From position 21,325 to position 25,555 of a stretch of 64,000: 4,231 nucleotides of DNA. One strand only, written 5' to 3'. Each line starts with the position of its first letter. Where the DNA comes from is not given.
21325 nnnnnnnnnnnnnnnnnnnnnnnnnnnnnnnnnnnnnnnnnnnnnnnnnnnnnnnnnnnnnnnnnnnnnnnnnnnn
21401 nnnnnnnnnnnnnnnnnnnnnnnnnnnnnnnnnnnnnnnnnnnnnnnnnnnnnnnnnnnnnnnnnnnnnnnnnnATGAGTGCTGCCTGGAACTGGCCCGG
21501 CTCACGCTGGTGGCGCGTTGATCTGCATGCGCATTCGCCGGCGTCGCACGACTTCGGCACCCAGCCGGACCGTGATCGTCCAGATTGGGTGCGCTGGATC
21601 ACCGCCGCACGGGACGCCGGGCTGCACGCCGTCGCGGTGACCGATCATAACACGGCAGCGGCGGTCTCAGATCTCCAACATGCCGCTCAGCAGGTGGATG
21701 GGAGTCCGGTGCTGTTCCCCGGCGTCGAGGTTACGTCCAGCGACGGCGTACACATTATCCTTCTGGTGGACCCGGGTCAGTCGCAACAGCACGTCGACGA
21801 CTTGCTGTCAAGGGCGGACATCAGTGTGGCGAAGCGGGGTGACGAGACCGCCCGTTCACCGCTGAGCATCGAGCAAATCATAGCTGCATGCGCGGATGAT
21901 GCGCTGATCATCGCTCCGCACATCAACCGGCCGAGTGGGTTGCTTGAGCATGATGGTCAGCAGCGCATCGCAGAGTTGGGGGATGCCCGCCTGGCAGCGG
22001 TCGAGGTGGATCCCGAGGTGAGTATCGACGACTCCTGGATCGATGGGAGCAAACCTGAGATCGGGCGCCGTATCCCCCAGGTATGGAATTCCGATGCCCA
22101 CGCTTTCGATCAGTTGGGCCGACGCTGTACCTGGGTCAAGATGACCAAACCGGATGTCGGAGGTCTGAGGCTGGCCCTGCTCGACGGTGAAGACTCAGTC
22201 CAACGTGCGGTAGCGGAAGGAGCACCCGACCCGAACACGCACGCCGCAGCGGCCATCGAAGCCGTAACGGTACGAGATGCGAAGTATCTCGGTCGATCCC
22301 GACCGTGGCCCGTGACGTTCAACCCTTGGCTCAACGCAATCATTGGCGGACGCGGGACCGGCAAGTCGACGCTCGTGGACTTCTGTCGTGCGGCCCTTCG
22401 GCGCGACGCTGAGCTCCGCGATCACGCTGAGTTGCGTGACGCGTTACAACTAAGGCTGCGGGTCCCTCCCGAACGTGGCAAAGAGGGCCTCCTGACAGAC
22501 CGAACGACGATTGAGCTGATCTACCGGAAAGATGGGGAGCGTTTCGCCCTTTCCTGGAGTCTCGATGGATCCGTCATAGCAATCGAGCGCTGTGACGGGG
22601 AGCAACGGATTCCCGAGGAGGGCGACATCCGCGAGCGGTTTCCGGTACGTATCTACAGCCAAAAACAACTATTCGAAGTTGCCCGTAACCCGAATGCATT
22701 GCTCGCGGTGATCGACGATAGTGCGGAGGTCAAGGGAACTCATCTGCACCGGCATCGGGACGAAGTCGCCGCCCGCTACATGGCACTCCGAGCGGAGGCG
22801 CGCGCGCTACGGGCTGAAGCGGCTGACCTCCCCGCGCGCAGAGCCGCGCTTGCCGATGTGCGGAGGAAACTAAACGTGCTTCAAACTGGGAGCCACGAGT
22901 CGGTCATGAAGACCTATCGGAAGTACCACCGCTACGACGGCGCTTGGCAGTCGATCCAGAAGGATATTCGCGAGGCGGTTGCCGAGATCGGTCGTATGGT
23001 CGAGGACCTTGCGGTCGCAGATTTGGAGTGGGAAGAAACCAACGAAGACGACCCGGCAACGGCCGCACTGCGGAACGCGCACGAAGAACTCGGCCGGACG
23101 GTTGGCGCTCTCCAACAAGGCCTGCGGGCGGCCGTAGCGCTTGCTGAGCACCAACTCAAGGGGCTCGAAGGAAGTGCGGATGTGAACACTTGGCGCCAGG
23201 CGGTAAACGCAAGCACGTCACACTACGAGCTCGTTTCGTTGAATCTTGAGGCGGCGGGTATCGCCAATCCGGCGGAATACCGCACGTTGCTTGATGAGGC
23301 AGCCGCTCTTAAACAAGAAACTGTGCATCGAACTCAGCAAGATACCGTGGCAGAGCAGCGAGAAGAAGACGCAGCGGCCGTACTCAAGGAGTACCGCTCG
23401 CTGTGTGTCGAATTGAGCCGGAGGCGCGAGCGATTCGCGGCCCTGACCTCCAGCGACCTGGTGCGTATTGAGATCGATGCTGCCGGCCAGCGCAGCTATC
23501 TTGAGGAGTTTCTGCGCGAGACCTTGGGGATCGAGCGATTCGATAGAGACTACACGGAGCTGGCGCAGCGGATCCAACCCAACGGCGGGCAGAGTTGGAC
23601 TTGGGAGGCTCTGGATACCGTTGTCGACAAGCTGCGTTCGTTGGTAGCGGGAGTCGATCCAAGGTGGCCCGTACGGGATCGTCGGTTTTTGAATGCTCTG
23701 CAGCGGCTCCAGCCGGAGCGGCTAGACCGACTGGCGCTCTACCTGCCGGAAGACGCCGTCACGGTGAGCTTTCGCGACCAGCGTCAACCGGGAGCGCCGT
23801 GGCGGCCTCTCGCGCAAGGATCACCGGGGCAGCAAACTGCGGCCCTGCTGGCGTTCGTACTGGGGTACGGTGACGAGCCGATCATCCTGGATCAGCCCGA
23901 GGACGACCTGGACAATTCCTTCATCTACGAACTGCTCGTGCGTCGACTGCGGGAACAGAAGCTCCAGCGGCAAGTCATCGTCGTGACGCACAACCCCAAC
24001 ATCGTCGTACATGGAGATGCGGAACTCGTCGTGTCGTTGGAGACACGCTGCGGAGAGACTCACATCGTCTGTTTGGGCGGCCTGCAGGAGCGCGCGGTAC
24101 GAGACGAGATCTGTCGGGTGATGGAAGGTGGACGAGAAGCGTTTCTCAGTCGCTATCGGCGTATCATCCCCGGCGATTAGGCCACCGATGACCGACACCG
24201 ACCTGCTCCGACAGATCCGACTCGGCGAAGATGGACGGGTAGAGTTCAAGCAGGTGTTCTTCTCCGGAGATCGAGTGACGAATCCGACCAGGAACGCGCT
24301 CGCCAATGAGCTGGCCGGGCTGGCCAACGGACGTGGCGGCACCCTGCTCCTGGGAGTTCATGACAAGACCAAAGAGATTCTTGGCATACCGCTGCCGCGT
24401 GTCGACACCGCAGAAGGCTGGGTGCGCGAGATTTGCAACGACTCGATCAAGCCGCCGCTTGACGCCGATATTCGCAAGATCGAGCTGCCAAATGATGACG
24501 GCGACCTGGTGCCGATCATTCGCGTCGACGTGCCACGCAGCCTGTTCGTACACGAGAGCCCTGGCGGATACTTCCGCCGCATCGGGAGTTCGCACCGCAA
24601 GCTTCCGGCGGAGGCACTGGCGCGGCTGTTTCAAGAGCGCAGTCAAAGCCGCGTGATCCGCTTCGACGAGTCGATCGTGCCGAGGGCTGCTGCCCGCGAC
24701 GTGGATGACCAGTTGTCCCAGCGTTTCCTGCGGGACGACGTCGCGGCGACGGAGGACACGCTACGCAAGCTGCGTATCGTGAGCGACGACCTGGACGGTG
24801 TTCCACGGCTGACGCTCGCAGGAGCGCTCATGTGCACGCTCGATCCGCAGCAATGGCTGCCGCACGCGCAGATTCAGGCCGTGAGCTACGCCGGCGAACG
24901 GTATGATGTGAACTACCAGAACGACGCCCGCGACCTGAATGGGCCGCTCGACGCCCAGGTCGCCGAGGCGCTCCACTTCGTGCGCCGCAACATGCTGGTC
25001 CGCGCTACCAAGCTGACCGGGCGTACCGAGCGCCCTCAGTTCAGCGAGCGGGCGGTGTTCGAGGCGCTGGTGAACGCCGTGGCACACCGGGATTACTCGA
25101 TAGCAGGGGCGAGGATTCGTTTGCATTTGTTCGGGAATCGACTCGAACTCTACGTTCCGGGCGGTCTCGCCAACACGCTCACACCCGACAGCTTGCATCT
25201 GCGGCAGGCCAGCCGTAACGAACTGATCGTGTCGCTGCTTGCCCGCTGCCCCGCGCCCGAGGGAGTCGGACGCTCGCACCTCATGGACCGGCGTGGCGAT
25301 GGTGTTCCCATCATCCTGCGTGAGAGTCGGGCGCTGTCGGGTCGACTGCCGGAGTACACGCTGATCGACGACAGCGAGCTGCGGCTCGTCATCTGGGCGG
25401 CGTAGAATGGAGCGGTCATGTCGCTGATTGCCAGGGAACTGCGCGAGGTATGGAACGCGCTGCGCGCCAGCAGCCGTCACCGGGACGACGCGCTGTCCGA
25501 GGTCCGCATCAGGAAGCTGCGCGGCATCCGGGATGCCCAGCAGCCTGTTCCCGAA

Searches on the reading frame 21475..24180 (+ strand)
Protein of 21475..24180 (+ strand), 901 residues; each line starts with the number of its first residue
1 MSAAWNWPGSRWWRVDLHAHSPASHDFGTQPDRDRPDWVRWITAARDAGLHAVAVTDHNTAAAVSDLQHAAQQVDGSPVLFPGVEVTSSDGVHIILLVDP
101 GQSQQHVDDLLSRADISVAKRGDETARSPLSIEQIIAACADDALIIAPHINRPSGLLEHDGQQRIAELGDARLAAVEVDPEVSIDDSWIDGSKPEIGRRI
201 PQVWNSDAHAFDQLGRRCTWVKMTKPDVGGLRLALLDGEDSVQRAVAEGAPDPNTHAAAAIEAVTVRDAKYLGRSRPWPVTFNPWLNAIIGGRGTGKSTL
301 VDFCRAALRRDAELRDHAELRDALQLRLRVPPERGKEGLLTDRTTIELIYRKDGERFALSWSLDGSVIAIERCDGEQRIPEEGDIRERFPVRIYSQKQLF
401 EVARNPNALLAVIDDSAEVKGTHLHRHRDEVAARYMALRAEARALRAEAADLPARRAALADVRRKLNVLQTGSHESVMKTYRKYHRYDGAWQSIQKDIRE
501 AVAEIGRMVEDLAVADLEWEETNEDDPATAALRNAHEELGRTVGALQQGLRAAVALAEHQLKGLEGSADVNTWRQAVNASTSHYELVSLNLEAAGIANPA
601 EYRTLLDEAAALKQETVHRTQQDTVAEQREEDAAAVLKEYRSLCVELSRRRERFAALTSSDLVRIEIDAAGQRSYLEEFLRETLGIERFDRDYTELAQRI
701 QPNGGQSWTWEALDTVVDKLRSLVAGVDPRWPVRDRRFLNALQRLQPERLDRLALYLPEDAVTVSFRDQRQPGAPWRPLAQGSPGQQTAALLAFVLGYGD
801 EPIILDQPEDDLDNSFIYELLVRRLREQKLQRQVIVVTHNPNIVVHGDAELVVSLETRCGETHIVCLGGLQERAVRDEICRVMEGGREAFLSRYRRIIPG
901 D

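Call 3: search_protein_families(library=pfam, proteins=[window:21475-24180:+], max_evalue=0.01)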
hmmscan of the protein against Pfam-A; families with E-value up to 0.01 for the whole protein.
window:21475-24180:+ (901 aa): 4 families
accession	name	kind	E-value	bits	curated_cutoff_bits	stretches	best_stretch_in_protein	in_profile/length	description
PF13304.12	AAA_21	-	6.5e-08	33.4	27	1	673-844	118-303/304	AAA domain, putative AbiEii toxin, Type IV TA system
PF02463.25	SMC_N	-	6.5e-06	26.2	40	1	608-854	135-212/220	RecF/RecN/SMC N terminal domain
PF13476.12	AAA_23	-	0.00053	21.1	27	1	278-356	13-85/201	AAA domain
PF02811.25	PHP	-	0.0011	19.7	26.4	1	16-117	1-98/164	PHP domain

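Call 4: search_protein_families(library=padloc, proteins=[window:21475-24180:+], max_evalue=0.01)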
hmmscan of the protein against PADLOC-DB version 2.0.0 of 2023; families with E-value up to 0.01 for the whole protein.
window:21475-24180:+ (901 aa): 15 families
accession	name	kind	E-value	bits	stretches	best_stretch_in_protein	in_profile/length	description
PDLC02208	Ppl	-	1.2e-111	372.4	1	9-898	4-893/894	-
PDLC04135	mad3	-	1.3e-13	49.2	1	602-865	93-348/374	mads_3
PDLC04678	PDC-M49A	-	8.8e-09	32.2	1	802-843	570-612/681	-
PDLC02980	AriA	-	2.1e-07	29.2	1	746-844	191-303/304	-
PDLC04164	AriA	-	6.5e-07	27.2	1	793-856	186-248/253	-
PDLC04680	PDC-M49A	-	6.8e-06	22.9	0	47-152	32-128/674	-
PDLC04182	HEC-01A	-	0.00012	19.2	0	803-849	309-356/406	-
PDLC00305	PtuA1|PtuA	-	0.00059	17.3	0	822-858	266-302/392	AAA ATPase domain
PDLC00102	GajA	-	0.00087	15.9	0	261-313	3-52/532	AAA ATPase domain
PDLC03859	LmuB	-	0.003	14.8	0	280-372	19-81/611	-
PDLC04893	PDC-S06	-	0.0036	13.7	1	789-839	633-683/862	-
PDLC04183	HEC-01A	-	0.0052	13.9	1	819-854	323-359/402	-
PDLC04144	HEC-01B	-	0.0058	13.8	0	804-865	301-362/395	-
PDLC04679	PDC-M49A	-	0.0063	13.2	0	801-844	429-473/541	-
PDLC02981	AriAB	-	0.0063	13.2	0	803-844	334-377/694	-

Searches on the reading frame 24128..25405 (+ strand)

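Call 56: search_protein_families(library=padloc, proteins=[window:24128-25405:+], max_evalue=0.001)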
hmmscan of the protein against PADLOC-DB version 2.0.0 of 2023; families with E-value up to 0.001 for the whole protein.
window:24128-25405:+ (425 aa): 3 families
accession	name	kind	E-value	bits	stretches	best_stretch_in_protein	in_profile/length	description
PDLC02394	pAgo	-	2.4e-12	43.4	1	67-413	68-426/1121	-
PDLC02402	Aga_SIR2-PNTD1-PNTD2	-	1.5e-10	37.9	1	204-353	348-489/876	Class I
PDLC02418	Aga_SIR2-Kinase-PNTD1-PNTD2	-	0.00014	18.2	1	234-352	235-366/756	Class I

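Call 57: search_protein_families(library=pfam, proteins=[window:24128-25405:+], max_evalue=0.001)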
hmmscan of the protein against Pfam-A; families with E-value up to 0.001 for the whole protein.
window:24128-25405:+ (425 aa): 2 families
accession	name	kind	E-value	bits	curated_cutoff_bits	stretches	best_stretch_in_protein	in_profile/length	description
PF04326.19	SLFN_AlbA_2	-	1.4e-14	55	25.3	1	34-159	1-117/118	Schlafen, AlbA_2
PF13749.12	HATPase_c_4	-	4.5e-14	52.7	26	1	327-421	1-88/89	Putative ATP-dependent DNA helicase recG C-terminal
